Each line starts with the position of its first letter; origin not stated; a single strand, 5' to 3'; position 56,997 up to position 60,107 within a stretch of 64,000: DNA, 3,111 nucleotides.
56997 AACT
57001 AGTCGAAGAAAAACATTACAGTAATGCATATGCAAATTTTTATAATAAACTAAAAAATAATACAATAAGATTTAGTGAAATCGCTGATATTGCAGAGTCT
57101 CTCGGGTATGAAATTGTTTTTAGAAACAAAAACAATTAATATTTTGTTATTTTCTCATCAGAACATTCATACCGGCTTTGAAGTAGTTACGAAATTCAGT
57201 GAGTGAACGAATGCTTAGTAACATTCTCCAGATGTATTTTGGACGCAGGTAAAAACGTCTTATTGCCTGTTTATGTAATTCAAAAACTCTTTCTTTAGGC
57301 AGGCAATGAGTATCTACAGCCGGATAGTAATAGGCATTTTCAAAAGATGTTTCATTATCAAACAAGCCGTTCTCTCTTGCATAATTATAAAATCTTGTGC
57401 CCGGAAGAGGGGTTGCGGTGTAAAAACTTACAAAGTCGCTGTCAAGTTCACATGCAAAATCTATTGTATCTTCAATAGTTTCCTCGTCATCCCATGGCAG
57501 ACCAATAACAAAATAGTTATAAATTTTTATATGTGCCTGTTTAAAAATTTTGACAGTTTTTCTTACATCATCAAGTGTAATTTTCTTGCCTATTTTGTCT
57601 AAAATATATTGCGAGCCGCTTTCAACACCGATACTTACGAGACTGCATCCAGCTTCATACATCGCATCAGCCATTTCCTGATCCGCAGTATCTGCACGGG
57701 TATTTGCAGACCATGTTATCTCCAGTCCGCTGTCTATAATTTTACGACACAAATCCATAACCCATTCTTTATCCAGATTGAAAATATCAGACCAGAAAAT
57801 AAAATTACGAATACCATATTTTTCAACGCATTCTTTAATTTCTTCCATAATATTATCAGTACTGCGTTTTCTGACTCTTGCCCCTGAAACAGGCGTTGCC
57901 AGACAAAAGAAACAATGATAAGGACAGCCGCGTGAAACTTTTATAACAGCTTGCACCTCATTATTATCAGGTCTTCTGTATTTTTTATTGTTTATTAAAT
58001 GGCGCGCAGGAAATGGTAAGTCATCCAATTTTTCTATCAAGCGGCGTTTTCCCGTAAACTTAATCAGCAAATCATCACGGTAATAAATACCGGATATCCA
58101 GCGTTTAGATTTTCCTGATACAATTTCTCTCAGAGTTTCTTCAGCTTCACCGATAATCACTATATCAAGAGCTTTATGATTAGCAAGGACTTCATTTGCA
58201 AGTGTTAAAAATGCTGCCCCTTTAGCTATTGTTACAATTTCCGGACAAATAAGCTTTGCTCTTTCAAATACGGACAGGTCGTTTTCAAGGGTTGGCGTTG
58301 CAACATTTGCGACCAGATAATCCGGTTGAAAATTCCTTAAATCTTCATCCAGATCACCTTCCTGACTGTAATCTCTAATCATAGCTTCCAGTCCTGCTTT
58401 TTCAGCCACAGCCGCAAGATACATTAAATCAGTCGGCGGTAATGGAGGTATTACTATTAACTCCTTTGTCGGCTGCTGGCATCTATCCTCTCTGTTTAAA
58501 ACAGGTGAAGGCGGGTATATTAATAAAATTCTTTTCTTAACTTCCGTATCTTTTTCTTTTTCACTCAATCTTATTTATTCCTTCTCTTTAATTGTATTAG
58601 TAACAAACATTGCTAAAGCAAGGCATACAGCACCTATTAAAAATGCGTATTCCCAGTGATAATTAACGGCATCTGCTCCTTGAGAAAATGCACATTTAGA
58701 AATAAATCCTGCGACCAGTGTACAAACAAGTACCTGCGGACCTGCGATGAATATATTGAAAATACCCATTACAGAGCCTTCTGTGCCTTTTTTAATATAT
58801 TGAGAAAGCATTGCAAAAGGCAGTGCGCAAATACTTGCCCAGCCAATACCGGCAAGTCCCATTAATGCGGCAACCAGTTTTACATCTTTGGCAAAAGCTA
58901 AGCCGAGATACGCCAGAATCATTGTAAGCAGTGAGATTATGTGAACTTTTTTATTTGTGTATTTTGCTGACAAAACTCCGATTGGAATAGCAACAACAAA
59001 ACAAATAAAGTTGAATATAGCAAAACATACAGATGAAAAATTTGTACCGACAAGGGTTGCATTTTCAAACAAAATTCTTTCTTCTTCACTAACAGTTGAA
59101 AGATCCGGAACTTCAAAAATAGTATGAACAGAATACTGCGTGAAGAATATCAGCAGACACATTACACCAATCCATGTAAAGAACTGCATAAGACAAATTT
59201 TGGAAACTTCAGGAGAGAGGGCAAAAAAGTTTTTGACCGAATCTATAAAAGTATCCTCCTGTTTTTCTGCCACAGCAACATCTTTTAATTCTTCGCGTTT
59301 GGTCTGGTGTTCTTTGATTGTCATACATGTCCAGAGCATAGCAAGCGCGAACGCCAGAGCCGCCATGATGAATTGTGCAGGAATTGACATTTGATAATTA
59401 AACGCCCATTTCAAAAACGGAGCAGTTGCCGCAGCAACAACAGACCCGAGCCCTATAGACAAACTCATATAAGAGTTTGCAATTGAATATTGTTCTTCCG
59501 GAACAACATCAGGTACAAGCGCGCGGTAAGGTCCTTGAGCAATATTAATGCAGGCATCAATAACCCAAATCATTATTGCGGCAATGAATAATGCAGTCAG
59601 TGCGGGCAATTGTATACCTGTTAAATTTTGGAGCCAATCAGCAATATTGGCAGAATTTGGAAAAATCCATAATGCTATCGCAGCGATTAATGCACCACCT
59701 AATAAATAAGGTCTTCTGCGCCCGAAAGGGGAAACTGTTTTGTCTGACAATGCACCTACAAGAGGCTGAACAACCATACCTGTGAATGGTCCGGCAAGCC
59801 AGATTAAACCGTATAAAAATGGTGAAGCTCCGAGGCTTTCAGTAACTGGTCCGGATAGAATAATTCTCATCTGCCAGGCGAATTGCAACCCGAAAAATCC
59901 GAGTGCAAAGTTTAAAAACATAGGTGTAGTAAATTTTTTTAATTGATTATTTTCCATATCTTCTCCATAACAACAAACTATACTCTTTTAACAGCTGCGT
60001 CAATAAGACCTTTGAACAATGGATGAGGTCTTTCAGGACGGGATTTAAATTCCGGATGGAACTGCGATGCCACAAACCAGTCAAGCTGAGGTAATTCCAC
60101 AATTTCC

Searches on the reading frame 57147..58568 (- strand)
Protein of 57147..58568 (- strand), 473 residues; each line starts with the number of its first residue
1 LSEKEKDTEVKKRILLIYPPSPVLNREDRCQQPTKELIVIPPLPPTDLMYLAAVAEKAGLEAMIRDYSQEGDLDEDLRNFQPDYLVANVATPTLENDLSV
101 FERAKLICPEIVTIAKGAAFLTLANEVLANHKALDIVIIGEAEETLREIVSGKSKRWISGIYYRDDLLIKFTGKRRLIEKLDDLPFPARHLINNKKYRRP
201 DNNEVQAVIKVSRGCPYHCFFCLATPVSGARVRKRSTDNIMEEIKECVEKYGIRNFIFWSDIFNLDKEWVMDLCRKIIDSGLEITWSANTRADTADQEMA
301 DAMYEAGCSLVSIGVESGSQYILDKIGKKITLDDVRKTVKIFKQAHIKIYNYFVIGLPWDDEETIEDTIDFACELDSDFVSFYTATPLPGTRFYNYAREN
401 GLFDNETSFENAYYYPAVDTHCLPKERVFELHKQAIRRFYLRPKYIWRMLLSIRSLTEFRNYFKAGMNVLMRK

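Call 105: search_protein_families(library=pfam, proteins=[window:57147-58568:-], max_evalue=0.00001)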
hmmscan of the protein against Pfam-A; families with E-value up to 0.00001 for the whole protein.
window:57147-58568:- (473 aa): 2 families
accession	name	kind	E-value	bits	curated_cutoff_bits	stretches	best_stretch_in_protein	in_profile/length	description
PF04055.27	Radical_SAM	-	1.2e-25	91.1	29.5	1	209-372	1-166/166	Radical SAM superfamily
PF02310.24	B12-binding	-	2e-10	41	32.1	1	44-149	13-120/121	B12 binding domain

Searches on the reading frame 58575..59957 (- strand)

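Call 105: search_protein_families(library=pfam, proteins=[window:58575-59957:-], max_evalue=0.00001)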
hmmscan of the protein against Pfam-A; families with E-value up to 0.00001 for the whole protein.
window:58575-59957:- (460 aa): 2 families
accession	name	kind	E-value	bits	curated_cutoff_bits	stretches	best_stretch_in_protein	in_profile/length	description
PF07690.21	MFS_1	-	1.9e-25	90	33.4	2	18-276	2-220/347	Major Facilitator Superfamily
PF13347.12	MFS_2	-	5.4e-14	52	27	1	38-276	24-254/427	MFS/sugar transport protein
